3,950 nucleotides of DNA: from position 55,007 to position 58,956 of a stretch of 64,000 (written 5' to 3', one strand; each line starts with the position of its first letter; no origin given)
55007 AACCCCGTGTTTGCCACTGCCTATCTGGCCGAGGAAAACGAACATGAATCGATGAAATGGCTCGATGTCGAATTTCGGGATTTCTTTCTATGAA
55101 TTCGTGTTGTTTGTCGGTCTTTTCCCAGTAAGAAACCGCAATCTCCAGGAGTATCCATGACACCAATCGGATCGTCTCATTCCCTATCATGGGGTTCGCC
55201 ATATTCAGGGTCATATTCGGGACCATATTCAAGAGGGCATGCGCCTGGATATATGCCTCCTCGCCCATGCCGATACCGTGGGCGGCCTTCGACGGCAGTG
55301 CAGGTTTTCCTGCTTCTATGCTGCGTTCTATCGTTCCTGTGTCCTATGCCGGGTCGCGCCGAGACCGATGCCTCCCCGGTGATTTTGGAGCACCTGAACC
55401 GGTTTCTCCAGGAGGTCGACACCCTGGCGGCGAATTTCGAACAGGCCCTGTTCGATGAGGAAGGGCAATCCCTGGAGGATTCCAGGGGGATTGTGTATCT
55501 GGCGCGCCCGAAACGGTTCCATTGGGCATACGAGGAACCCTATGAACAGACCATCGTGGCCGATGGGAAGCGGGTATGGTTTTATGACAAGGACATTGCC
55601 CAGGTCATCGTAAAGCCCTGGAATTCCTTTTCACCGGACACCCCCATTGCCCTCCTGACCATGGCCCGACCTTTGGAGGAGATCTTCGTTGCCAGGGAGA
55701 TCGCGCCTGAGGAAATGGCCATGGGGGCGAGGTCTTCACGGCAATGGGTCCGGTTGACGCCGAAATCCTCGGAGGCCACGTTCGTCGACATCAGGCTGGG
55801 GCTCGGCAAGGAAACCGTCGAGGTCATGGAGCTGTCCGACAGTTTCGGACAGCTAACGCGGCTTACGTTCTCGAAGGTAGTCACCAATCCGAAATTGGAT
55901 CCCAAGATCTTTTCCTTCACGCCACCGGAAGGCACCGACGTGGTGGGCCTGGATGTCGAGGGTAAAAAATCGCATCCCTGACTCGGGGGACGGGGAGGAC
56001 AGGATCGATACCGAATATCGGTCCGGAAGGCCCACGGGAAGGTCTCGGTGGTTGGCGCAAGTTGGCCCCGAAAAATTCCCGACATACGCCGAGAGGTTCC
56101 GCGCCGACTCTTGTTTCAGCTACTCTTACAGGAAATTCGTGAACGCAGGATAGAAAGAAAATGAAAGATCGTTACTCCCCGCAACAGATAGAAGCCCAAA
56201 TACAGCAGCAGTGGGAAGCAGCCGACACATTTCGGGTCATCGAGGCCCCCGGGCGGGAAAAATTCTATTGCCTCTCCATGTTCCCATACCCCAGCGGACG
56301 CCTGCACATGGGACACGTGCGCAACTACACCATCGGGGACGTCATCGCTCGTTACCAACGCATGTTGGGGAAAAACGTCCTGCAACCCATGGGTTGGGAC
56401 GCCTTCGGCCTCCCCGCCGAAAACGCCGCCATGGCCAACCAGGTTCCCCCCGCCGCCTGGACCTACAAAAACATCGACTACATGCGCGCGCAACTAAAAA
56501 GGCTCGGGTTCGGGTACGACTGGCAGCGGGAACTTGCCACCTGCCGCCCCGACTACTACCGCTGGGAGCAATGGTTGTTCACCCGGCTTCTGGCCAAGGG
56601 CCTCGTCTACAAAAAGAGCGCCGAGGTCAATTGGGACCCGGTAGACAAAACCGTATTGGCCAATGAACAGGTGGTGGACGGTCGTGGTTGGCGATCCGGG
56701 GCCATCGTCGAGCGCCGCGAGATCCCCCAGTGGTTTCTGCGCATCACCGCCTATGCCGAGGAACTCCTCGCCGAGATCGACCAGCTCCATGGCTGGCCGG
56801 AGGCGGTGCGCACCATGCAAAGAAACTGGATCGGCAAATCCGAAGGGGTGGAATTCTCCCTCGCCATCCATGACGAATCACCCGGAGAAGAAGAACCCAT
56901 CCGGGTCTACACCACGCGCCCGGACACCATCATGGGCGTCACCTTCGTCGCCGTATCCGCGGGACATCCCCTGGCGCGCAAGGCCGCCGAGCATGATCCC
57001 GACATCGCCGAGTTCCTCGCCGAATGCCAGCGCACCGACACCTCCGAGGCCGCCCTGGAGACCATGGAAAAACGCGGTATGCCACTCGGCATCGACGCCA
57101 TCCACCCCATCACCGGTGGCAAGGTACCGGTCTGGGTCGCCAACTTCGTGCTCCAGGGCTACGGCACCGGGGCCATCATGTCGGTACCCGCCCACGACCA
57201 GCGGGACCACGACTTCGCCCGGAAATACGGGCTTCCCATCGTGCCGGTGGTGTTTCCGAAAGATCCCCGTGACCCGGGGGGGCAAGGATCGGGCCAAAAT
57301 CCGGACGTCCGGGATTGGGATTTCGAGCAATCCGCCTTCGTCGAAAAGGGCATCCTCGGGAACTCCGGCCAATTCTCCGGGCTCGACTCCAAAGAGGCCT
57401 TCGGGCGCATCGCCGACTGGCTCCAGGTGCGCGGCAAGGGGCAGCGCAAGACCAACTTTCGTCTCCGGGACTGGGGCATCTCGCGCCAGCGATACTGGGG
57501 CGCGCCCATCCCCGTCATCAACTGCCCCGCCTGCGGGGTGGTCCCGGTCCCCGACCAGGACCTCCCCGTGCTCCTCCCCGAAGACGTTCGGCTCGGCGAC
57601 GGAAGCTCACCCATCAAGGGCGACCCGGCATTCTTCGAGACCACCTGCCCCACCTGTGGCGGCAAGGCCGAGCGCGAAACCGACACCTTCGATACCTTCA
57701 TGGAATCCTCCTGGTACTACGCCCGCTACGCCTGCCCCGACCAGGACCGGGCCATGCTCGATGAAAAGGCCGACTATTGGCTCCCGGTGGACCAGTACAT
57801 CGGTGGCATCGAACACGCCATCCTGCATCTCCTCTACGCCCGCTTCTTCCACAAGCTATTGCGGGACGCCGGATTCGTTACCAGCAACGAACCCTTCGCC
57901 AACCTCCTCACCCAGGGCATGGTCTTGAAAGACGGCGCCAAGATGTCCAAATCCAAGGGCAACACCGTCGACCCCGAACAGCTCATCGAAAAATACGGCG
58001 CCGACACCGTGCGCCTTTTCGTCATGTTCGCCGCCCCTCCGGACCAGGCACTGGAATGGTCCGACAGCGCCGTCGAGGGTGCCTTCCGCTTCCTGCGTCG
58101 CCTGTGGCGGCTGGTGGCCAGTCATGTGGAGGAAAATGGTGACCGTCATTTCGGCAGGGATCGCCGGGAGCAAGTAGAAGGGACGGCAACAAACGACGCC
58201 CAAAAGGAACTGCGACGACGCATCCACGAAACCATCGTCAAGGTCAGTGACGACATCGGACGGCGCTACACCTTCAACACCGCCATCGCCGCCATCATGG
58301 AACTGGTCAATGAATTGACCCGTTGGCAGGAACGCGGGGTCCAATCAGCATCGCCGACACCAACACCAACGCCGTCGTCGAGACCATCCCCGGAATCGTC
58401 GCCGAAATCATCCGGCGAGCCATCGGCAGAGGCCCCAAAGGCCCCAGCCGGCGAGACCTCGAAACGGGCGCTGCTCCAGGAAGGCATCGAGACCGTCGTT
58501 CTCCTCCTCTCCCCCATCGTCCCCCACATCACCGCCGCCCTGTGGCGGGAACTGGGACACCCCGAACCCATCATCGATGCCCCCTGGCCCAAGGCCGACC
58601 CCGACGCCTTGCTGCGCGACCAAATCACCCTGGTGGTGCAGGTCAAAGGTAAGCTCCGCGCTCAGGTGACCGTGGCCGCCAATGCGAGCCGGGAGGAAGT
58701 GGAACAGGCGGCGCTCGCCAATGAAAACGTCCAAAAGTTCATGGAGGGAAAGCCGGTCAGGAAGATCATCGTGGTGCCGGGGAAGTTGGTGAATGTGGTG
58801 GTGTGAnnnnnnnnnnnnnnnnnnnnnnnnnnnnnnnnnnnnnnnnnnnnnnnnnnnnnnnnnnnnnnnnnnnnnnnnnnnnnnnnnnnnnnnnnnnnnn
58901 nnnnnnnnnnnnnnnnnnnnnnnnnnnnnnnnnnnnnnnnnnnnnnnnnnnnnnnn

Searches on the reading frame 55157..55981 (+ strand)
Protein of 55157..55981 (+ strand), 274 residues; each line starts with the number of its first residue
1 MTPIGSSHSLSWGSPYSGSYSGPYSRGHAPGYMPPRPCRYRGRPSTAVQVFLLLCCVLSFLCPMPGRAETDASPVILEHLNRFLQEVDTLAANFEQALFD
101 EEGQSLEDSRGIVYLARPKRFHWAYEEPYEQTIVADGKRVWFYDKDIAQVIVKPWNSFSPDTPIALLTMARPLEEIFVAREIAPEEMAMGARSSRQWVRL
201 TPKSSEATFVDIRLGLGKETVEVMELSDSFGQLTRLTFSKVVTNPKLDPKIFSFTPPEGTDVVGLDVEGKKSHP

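Call 67: search_protein_families(library=padloc, proteins=[window:55157-55981:+], max_evalue=0.001)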
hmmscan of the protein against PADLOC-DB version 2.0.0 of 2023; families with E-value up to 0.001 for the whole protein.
window:55157-55981:+ (274 aa): 0 families

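Call 68: search_protein_families(library=pfam, proteins=[window:55157-55981:+], max_evalue=0.001)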
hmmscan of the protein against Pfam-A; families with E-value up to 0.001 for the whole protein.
window:55157-55981:+ (274 aa): 1 family
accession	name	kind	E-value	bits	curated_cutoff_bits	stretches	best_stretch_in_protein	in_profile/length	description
PF03548.22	LolA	-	5.1e-37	127.6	23.6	1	86-255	2-165/165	Outer membrane lipoprotein carrier protein LolA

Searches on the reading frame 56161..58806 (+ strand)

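Call 67: search_protein_families(library=padloc, proteins=[window:56161-58806:+], max_evalue=0.001)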
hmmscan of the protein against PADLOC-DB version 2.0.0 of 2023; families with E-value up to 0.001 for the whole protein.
window:56161-58806:+ (881 aa): 0 families

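Call 68: search_protein_families(library=pfam, proteins=[window:56161-58806:+], max_evalue=0.001)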
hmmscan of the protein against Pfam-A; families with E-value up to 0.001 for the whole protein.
window:56161-58806:+ (881 aa): 6 families
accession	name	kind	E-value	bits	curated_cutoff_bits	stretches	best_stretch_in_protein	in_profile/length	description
PF13603.12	tRNA-synt_1_2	-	1.9e-68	230.1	25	1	221-421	1-184/185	Leucyl-tRNA synthetase, editing domain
PF00133.28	tRNA-synt_1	-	5.4e-57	193.8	22.7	2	13-225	1-226/414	tRNA synthetases class I (I, L, M and V)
PF09334.17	tRNA-synt_1g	-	2.3e-30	106.1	20.1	2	39-171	5-135/391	tRNA synthetases class I (M)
PF08264.19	Anticodon_1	-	5.6e-21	75.4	25.1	2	766-846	59-145/148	Anticodon-binding domain of tRNA ligase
PF01406.26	tRNA-synt_1e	-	4.1e-07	30.1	27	1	581-640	240-298/301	tRNA synthetases class I (C) catalytic domain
PF01921.24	tRNA-synt_1f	-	3.9e-05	23.2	27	0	588-633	276-320/360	tRNA synthetases class I (K)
